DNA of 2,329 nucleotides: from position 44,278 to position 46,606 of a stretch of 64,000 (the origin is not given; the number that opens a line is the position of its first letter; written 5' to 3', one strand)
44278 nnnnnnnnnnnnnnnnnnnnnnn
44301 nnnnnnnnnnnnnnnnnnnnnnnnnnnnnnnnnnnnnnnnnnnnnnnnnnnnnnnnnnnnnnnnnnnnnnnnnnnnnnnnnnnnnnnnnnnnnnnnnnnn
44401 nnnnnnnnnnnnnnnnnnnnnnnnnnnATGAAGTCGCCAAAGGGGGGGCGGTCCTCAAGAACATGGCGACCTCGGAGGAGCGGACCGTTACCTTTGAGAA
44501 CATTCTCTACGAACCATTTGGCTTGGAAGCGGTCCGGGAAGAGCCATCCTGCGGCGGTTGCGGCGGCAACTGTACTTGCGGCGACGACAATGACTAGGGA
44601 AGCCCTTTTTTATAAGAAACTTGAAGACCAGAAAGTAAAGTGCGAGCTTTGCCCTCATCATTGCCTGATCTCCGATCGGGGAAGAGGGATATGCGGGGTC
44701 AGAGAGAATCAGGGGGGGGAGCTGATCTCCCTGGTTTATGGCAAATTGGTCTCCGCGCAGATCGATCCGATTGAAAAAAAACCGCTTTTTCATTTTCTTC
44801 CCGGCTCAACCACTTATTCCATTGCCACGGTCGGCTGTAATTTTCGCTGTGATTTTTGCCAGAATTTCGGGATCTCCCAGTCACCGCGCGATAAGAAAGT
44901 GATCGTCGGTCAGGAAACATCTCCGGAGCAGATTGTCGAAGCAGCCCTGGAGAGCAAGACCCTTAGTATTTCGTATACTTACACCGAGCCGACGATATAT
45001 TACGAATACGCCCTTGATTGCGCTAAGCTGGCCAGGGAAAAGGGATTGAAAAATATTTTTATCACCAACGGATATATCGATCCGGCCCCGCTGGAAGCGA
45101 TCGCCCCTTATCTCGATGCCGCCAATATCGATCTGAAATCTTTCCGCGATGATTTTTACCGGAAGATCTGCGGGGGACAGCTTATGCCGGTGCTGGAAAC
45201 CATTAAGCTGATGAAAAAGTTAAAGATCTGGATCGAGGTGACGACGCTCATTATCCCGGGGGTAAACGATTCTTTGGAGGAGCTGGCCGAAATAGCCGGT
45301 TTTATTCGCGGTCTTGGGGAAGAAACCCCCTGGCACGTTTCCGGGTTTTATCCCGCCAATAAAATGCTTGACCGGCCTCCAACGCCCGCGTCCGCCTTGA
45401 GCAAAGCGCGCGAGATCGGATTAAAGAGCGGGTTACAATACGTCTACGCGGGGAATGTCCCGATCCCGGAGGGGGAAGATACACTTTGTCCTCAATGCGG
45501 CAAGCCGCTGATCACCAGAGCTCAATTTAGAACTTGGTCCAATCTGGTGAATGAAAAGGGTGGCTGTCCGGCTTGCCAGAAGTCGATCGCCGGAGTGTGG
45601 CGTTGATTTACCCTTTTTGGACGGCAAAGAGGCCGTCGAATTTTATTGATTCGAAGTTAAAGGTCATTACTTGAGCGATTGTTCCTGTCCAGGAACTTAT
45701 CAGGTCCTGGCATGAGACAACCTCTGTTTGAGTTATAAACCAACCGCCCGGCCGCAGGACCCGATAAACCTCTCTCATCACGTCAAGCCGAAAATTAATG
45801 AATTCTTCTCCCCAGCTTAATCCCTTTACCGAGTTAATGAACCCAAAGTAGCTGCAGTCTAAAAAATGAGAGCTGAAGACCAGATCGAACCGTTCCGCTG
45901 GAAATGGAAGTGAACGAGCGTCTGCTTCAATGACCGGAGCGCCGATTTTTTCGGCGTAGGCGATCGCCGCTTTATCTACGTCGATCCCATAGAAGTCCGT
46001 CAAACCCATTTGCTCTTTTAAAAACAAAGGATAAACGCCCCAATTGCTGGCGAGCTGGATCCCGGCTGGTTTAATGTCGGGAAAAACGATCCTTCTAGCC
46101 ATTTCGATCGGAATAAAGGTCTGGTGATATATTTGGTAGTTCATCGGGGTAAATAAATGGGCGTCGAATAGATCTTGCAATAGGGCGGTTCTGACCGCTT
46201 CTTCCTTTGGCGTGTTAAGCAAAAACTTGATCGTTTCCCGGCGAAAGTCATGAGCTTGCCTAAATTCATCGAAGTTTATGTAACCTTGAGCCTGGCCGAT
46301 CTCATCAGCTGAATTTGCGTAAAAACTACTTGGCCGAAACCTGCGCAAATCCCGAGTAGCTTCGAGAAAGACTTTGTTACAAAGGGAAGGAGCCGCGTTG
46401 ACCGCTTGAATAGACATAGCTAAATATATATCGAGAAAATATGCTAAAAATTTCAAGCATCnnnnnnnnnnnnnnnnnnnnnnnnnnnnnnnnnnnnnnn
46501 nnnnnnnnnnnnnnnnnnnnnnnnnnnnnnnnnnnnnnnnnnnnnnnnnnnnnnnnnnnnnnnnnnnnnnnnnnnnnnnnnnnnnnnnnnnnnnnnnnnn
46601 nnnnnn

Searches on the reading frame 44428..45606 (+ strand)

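Call 6: search_protein_families(library=ncbifam, proteins=[window:44428-45606:+], max_evalue=0.01)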
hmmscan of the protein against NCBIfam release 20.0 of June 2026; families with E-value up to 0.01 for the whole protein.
window:44428-45606:+ (392 aa): 21 families
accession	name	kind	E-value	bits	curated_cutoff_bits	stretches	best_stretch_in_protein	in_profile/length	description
TIGR04337.1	AmmeMemoSam_rS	hypoth_equivalog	5e-112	374.2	220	1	61-391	3-333/349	AmmeMemoRadiSam system radical SAM enzyme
TIGR04041.1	activase_YjjW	hypoth_equivalog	5.6e-17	62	250.2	1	163-307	92-238/276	YjjW family glycine radical enzyme activase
TIGR02493.1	PFLA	equivalog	1.2e-15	57.6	231.75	1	134-296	22-186/235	pyruvate formate-lyase-activating protein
TIGR02494.1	PFLE_PFLC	subfamily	5.6e-12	45.5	174.35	1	186-295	132-241/293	glycyl-radical enzyme activating protein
NF048010.1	SfplDhtActHpsHDes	equivalog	9.9e-12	44.3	430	1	186-300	140-256/298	(2S)-3-sulfopropanediol dehydratase activating enzyme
TIGR02495.1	NrdG2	equivalog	4.4e-11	42.5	131.15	1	125-294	14-181/193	anaerobic ribonucleoside-triphosphate reductase activating protein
TIGR02666.1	moaA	equivalog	3e-10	39.6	284.05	1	136-290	19-177/336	GTP 3',8-cyclase MoaA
NF043069.1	T4HPD_activ_SAM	equivalog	2.9e-09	36.7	425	1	140-295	84-241/299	trans-4-hydroxy-L-proline dehydratase activase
TIGR04395.1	cutC_activ_rSAM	equivalog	5.6e-09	35.7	360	1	186-300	138-252/309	choline TMA-lyase-activating enzyme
NF038283.1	viperin_w_prok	equivalog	5.6e-09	35.6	180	1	136-247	11-125/281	viperin family antiviral radical SAM protein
TIGR04003.1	rSAM_BssD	equivalog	1.7e-08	34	496.45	1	127-294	76-245/314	[benzylsuccinate synthase]-activating enzyme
NF033719.1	ind_deCO2_activ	equivalog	1.5e-07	31.1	425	1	181-293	133-245/302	indoleacetate decarboxylase activase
NF008356.0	PRK11145.1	equivalog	1.6e-07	30.9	375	1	133-297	26-192/246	pyruvate formate lyase 1-activating protein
NF033717.2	HPDL_rSAM_activ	equivalog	8.7e-07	28.5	420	1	181-295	134-250/311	4-hydroxyphenylacetate decarboxylase activase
TIGR04038.1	tatD_link_rSAM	subfamily_domain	1.4e-06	28.3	129.7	1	130-288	11-180/192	TatD family nuclease-associated radical SAM protein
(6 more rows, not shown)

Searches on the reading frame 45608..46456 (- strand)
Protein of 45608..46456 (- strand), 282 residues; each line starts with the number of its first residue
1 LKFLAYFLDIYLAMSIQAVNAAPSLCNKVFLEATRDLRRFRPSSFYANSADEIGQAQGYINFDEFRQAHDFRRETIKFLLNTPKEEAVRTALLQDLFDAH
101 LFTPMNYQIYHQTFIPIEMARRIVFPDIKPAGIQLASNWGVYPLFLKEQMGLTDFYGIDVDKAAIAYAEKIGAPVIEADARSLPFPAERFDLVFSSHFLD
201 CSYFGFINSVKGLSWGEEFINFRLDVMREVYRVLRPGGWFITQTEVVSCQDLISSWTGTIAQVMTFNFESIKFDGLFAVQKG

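Call 3: search_protein_families(library=pfam, proteins=[window:45608-46456:-], max_evalue=0.01)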
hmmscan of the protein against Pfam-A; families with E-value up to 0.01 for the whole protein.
window:45608-46456:- (282 aa): 5 families
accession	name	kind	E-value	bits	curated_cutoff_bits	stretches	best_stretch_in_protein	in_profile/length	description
PF08241.18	Methyltransf_11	-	4.8e-13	50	21.2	1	140-241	8-94/95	Methyltransferase domain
PF13649.12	Methyltransf_25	-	1.7e-09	38.6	27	1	136-197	5-72/97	Methyltransferase domain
PF13847.12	Methyltransf_31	-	2.5e-06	27.7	27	1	153-246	29-113/145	Methyltransferase domain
PF08242.18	Methyltransf_12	-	0.00042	21.4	30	1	138-240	6-98/98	Methyltransferase domain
PF03141.22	Methyltransf_29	-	0.0066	15.5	23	0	161-248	151-223/506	Putative S-adenosyl-L-methionine-dependent methyltransferase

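Call 5: search_protein_families(library=ncbifam, proteins=[window:45608-46456:-], max_evalue=0.01)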
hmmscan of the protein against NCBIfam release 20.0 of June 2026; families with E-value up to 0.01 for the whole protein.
window:45608-46456:- (282 aa): 5 families
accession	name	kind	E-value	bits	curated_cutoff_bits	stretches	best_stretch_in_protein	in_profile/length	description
NF045667.1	MTase_DVU1556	equivalog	1e-06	28.4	155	1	148-195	42-90/213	DVU_1556 family methyltransferase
NF045825.1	FAmtase_mtf2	equivalog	1.7e-05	24.2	400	1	143-262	73-176/248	fatty-acid O-methyltransferase Mtf2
NF045823.1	PthPhpthDimycoMt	equivalog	8.7e-05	21.8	300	1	145-262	83-184/256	phthiotriol/phenolphthiotriol dimycocerosates methyltransferase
NF040539.1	AST_met_ArsM_2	exception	0.00056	19.8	240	0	167-252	108-172/262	putative arsinothricin biosynthesis methyltransferase ArsM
NF047649.1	MTase_UXPK_star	exception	0.0037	16.3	460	0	176-246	133-185/283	methyltransferase/UXPK-star double selenoprotein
